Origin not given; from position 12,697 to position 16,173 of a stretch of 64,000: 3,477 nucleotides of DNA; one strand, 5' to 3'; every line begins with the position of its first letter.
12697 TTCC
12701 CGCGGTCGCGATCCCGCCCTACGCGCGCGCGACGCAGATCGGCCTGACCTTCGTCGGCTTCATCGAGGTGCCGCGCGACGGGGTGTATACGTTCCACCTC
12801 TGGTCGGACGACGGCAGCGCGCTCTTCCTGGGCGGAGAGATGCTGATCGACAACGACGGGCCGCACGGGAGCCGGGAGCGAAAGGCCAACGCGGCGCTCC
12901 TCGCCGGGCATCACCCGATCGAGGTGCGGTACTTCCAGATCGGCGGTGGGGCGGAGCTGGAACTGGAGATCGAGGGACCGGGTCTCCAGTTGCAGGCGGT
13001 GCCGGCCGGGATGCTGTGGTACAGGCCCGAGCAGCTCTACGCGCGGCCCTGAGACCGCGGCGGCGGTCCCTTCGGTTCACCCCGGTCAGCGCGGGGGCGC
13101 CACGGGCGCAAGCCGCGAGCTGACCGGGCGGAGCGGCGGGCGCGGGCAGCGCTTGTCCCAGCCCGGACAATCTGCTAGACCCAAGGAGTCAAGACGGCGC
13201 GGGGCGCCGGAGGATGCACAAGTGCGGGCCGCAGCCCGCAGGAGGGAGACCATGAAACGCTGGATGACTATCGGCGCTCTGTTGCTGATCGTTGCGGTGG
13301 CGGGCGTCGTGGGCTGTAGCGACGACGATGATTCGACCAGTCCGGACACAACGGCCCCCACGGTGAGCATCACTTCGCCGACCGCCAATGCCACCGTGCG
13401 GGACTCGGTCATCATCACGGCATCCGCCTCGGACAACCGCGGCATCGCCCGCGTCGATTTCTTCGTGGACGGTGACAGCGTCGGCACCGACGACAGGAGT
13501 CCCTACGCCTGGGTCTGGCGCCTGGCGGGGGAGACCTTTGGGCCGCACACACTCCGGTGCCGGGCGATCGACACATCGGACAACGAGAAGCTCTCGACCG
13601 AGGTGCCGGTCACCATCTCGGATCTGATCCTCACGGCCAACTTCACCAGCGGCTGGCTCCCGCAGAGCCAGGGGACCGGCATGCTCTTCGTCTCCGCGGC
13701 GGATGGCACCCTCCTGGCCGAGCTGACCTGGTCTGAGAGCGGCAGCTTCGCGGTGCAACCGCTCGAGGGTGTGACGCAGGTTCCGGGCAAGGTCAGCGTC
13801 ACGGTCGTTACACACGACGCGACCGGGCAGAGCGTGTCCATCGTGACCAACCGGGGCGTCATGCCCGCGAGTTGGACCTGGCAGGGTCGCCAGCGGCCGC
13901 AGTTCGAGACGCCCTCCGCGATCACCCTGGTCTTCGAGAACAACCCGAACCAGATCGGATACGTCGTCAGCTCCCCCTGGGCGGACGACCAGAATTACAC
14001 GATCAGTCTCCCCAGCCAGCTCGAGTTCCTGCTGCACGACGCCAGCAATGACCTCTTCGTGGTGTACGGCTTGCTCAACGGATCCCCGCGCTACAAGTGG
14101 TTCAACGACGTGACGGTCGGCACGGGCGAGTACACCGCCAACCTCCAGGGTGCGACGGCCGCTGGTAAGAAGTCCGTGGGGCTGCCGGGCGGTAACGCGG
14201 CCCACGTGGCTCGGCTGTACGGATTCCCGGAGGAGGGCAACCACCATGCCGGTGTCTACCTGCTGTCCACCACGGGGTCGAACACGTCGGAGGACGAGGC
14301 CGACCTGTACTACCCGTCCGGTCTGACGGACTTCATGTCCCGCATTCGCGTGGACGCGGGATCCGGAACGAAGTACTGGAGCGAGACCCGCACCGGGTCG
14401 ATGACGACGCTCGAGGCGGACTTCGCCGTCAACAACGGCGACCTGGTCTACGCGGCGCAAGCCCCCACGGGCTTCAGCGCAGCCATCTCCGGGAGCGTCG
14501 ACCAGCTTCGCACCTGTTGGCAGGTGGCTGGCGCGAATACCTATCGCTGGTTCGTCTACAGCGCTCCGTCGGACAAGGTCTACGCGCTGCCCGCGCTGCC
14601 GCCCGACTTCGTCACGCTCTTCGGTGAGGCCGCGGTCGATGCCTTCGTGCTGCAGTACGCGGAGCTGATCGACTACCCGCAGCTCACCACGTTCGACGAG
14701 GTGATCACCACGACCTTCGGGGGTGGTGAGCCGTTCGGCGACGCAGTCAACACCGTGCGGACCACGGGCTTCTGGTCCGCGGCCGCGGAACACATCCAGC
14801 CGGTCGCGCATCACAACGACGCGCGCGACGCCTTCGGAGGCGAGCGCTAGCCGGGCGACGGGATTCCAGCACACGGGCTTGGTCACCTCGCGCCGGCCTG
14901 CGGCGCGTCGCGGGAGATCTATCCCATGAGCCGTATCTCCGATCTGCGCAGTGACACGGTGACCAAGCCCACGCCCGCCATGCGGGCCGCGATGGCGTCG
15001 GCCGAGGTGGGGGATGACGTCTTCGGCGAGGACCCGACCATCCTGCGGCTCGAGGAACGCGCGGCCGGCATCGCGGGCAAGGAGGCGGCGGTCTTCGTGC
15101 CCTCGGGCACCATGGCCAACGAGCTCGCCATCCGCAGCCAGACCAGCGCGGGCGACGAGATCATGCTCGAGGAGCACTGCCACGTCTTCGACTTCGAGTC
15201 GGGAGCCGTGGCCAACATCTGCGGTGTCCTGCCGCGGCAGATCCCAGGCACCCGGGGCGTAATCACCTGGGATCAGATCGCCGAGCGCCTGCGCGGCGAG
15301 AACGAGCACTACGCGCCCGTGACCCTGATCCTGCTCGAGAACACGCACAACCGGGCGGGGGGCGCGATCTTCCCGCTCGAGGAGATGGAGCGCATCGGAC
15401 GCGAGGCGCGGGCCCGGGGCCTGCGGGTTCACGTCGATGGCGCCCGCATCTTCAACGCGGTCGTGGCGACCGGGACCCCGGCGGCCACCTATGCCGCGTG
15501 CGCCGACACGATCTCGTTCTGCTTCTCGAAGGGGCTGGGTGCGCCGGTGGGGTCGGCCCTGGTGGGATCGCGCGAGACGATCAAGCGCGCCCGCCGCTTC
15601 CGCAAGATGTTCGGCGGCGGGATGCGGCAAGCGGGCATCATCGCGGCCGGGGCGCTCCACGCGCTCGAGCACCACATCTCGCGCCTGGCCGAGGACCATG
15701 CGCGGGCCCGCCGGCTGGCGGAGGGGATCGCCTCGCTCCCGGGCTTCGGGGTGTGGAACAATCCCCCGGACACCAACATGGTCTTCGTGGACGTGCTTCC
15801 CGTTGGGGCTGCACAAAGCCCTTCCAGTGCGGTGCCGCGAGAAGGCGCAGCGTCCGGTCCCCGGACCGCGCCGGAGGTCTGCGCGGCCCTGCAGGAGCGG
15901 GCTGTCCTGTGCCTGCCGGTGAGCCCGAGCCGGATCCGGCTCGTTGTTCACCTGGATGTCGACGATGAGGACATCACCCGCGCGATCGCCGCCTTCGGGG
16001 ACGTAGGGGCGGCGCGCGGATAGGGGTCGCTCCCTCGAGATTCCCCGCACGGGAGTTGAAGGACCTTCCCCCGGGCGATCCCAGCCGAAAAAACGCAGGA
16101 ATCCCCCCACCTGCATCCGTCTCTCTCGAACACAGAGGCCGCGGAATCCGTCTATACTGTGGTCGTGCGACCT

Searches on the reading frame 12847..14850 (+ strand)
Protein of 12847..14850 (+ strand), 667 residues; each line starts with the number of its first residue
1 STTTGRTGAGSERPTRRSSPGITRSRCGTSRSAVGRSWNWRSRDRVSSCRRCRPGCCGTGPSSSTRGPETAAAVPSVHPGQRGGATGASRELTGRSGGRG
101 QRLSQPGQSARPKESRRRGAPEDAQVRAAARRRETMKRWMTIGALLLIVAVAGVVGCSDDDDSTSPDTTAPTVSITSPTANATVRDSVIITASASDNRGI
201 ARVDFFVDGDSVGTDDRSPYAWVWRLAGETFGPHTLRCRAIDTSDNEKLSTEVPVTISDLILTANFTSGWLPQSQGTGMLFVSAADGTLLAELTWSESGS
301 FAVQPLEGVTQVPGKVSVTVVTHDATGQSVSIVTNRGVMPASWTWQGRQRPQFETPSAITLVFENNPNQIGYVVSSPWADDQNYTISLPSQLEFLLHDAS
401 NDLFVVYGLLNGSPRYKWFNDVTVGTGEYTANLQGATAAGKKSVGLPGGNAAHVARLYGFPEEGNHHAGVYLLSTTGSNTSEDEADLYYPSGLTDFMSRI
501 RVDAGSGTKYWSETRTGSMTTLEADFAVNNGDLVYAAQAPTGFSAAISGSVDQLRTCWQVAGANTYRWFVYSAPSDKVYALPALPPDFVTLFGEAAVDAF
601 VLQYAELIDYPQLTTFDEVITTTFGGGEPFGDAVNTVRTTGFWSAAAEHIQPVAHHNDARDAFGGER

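Call 54: search_protein_families(library=pfam, proteins=[window:12847-14850:+], max_evalue=0.00001)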
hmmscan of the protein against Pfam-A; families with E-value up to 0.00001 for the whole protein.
window:12847-14850:+ (667 aa): 1 family
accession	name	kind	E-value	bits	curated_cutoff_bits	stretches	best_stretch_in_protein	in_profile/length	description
PF17957.7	Big_7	-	8.5e-20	71.6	24.1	1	171-236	1-68/70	Bacterial Ig domain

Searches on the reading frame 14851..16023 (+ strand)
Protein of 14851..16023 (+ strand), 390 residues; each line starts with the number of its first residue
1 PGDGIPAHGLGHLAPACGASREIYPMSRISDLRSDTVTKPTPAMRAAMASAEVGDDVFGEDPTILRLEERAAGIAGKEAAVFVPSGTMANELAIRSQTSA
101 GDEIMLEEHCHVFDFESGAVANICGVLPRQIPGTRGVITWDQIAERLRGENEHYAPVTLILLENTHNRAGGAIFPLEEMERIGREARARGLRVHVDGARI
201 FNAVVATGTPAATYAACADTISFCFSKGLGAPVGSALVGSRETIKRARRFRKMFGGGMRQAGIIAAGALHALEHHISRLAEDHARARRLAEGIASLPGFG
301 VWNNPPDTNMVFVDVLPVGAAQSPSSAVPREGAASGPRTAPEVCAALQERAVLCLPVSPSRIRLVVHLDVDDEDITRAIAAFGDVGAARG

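Call 54: search_protein_families(library=pfam, proteins=[window:14851-16023:+], max_evalue=0.00001)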
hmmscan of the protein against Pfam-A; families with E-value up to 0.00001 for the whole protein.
window:14851-16023:+ (390 aa): 2 families
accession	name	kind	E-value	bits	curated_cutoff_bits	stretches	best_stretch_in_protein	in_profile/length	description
PF01212.27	Beta_elim_lyase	-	6e-100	334.7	27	1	31-315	1-285/288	Beta-eliminating lyase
PF00155.27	Aminotran_1_2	-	1.2e-13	51.4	19.7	1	40-381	18-360/361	Aminotransferase class I and II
